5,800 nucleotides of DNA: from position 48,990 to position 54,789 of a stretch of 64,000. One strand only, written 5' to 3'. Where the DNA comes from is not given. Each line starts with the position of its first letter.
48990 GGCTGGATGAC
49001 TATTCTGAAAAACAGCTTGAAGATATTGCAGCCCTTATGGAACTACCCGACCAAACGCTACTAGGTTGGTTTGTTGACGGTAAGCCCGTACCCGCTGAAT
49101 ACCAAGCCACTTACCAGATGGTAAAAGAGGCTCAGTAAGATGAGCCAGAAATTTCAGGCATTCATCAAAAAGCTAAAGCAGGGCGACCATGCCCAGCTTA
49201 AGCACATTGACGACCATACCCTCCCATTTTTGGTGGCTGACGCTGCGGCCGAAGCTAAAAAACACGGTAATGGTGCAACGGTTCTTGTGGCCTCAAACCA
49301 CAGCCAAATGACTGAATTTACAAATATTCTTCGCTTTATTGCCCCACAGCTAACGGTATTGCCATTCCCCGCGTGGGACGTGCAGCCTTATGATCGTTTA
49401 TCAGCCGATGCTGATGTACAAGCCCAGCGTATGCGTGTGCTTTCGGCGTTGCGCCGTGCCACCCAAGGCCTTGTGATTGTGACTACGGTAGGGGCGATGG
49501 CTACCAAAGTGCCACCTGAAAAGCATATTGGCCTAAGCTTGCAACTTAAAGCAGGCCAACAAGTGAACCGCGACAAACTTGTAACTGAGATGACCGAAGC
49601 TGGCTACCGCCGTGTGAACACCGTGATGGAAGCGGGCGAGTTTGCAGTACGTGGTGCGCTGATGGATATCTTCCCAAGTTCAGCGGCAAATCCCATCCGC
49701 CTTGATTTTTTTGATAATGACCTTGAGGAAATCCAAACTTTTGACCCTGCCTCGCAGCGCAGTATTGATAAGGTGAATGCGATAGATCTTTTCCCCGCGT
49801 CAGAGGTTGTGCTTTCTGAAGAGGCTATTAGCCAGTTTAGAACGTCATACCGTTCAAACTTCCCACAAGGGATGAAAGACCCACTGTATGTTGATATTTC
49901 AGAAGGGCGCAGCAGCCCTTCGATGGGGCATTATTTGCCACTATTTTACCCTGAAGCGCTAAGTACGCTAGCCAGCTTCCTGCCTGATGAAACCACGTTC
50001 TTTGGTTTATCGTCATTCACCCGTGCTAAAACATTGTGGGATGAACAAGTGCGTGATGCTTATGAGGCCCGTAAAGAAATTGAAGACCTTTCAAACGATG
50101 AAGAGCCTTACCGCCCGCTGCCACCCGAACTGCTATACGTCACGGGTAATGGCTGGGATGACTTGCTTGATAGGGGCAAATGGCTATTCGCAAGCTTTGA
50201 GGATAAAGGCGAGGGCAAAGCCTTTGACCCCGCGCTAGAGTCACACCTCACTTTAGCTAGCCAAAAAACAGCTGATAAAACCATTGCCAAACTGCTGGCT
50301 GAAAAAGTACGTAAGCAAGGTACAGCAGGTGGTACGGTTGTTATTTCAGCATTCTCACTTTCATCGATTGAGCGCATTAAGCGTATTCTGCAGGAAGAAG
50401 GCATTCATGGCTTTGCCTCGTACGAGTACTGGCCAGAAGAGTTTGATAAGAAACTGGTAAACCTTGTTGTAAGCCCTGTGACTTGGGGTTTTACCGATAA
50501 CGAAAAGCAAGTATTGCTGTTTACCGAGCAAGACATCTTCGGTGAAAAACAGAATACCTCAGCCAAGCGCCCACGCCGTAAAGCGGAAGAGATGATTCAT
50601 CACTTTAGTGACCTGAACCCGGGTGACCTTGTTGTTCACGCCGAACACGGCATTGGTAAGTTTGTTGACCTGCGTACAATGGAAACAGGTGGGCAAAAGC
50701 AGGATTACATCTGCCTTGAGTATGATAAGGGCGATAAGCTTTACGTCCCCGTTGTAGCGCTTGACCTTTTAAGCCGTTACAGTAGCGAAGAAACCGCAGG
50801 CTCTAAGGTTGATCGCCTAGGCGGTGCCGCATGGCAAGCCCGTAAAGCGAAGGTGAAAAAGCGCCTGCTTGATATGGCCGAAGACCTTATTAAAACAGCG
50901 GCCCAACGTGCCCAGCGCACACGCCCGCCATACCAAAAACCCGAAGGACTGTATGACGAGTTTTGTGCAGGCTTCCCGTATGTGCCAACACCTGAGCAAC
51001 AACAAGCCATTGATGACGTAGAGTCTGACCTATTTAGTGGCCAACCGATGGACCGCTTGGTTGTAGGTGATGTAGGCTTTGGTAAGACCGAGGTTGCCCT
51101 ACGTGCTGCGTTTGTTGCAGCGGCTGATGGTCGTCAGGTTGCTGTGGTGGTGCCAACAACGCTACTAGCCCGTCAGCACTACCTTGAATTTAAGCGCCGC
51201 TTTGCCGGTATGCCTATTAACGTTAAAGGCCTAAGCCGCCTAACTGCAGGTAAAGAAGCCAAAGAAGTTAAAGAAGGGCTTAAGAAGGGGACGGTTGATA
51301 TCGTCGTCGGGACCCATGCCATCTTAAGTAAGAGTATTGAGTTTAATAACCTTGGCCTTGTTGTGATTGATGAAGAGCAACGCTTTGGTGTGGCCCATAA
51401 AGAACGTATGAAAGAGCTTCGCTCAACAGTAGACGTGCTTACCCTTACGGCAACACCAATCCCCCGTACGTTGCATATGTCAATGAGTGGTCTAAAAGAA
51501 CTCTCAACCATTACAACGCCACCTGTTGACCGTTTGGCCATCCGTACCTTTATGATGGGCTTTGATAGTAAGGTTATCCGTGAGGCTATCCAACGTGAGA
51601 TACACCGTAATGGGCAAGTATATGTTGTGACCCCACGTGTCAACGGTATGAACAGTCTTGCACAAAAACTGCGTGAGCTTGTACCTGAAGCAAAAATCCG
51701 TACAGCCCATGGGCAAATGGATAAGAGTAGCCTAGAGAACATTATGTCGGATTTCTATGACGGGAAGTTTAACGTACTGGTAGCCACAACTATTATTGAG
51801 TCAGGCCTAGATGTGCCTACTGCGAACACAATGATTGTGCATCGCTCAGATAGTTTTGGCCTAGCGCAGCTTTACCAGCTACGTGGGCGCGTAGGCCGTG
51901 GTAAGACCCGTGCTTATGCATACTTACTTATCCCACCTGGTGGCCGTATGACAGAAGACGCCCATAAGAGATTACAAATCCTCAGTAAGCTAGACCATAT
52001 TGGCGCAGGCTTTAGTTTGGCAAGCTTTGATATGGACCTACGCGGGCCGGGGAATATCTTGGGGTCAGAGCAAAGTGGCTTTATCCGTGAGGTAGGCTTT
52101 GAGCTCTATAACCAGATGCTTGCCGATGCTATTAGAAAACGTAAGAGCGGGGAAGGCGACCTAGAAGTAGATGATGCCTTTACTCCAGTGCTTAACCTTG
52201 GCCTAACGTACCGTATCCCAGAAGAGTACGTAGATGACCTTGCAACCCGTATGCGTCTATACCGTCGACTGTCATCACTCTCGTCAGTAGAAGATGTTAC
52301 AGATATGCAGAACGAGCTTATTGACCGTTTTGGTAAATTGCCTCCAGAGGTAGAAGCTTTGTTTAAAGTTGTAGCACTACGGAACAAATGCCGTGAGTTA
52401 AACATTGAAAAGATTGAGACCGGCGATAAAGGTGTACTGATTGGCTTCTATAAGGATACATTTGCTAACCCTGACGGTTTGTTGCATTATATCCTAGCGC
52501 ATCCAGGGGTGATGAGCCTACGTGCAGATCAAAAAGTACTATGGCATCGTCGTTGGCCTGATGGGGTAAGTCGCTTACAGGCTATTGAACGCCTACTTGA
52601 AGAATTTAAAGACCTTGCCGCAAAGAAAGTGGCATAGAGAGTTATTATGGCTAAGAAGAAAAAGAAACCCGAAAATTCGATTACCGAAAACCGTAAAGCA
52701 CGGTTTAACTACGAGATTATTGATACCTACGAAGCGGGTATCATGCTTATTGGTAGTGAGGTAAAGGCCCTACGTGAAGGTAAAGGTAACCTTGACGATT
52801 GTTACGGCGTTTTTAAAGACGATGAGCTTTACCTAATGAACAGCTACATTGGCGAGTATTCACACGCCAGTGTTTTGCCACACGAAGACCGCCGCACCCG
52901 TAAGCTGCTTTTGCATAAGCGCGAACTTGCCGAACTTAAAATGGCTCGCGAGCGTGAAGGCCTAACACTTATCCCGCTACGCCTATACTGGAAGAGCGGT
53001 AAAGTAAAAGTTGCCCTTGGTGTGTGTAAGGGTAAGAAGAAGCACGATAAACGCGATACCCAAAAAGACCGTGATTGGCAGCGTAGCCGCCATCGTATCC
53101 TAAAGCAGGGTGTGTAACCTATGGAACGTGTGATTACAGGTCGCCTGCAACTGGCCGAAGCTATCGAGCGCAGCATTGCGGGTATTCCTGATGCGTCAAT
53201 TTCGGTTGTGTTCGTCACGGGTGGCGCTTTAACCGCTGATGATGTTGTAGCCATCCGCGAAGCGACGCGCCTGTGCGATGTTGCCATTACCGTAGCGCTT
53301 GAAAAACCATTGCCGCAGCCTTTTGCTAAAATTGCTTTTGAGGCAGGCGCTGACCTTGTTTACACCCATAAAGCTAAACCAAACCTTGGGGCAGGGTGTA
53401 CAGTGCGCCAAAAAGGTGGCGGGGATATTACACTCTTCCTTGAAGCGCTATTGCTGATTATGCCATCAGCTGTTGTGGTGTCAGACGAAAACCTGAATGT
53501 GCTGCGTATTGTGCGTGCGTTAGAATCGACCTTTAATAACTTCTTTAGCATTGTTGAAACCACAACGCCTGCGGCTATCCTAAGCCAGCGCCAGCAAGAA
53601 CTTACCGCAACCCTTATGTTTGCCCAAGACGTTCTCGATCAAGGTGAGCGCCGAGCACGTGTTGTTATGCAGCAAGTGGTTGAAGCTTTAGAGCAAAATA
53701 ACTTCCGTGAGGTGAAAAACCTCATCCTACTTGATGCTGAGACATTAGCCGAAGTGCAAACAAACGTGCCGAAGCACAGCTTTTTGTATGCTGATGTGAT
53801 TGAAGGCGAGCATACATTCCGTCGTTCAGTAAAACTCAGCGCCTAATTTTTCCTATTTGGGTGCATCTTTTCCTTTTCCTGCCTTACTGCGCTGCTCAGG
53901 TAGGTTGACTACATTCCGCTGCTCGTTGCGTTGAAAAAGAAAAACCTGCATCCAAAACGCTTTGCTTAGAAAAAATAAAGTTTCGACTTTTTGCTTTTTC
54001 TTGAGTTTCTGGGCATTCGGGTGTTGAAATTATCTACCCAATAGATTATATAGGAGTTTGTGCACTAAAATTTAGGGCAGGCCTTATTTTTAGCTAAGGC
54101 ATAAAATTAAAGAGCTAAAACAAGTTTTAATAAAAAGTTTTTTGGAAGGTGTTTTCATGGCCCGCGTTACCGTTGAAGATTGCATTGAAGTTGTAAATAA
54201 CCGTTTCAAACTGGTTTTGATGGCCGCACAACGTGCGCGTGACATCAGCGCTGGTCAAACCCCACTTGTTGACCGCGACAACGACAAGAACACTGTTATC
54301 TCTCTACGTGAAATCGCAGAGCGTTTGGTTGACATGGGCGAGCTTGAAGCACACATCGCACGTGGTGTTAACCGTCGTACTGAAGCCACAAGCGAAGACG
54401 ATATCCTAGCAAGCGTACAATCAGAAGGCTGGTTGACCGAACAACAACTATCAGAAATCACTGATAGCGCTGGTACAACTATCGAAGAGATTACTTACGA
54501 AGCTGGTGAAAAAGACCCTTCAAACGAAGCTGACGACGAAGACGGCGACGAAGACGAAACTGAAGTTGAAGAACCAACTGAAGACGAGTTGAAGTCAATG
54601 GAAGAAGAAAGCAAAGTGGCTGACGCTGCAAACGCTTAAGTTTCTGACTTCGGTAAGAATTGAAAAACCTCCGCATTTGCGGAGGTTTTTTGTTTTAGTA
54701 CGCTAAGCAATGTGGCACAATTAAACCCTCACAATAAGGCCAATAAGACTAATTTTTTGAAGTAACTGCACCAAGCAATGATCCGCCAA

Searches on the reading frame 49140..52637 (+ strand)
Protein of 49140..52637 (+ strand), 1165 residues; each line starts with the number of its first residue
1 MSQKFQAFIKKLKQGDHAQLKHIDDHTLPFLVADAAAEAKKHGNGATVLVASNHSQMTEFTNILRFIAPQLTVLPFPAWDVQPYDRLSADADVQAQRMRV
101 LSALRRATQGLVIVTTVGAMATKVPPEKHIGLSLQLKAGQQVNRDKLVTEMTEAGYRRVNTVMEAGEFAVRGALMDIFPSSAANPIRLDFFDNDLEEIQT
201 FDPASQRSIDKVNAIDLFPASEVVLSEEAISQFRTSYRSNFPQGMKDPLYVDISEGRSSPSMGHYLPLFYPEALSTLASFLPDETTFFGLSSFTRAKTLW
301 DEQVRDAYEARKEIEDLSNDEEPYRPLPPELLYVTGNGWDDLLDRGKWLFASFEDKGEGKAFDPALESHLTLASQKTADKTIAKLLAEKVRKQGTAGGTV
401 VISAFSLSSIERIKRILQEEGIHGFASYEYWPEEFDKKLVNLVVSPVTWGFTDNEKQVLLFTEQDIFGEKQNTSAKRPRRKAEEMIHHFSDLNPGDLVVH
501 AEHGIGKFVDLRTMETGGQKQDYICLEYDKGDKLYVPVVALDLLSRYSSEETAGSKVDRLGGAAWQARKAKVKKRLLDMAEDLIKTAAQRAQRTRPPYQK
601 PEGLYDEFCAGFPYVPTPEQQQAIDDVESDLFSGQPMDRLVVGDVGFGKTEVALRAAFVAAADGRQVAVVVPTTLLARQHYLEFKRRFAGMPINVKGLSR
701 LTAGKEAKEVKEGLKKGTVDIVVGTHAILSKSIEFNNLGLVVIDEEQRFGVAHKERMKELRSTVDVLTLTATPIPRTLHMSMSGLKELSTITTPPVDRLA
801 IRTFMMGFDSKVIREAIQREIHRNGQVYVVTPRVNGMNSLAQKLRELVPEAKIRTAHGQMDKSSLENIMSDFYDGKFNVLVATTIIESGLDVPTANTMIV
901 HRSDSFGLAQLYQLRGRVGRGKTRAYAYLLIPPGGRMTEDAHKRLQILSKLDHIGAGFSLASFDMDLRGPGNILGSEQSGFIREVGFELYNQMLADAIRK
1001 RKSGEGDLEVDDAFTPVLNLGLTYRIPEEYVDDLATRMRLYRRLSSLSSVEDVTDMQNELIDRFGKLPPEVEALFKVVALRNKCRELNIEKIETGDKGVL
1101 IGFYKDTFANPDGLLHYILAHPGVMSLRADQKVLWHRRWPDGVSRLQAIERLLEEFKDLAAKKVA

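Call 52: search_protein_families(library=pfam, proteins=[window:49140-52637:+], max_evalue=0.00001)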
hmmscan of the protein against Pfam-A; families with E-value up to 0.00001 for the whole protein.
window:49140-52637:+ (1165 aa): 7 families
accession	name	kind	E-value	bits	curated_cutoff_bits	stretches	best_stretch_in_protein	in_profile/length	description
PF03461.20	TRCF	-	7.7e-28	97.1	25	1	1022-1113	3-94/95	TRCF domain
PF00270.35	DEAD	-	1.1e-27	97.3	26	1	617-778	1-164/167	DEAD/DEAH box helicase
PF17757.6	UvrB_inter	-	1.7e-26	92.6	22.9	1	134-222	1-90/91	UvrB interaction domain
PF00271.37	Helicase_C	-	3.5e-24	85.6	23.5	1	815-921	8-109/110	Helicase conserved C-terminal domain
PF02559.22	CarD_TRCF_RID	-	1.4e-20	73.6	23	1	492-548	1-57/57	CarD-like/TRCF RID domain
PF04851.21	ResIII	-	1.7e-11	44.7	22.5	1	616-773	4-162/164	Type III restriction enzyme, res subunit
PF14814.11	UB2H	-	3.5e-06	27.4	27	0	136-178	1-43/85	Bifunctional transglycosylase second domain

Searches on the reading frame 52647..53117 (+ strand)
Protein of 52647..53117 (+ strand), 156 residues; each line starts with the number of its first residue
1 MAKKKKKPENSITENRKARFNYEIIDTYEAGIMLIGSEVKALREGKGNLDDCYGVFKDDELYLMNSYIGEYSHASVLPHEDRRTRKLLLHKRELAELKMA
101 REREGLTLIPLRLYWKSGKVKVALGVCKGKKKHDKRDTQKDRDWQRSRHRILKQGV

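Call 52: search_protein_families(library=pfam, proteins=[window:52647-53117:+], max_evalue=0.00001)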
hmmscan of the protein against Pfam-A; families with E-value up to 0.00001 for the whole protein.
window:52647-53117:+ (156 aa): 1 family
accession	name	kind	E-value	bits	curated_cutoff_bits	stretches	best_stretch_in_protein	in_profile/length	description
PF01668.23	SmpB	-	1.3e-55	187.8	27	1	12-154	1-143/143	SmpB protein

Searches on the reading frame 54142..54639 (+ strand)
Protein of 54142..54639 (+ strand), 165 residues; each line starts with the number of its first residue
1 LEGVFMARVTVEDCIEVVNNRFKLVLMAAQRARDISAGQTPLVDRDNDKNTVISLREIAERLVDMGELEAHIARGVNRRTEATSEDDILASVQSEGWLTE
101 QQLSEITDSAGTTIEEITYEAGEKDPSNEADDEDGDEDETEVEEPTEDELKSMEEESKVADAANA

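Call 52: search_protein_families(library=pfam, proteins=[window:54142-54639:+], max_evalue=0.00001)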
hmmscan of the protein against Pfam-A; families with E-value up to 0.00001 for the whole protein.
window:54142-54639:+ (165 aa): 1 family
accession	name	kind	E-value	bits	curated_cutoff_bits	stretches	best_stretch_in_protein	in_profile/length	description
PF01192.27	RNA_pol_Rpb6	-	8.6e-17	61.3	26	1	13-64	1-52/53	RNA polymerase Rpb6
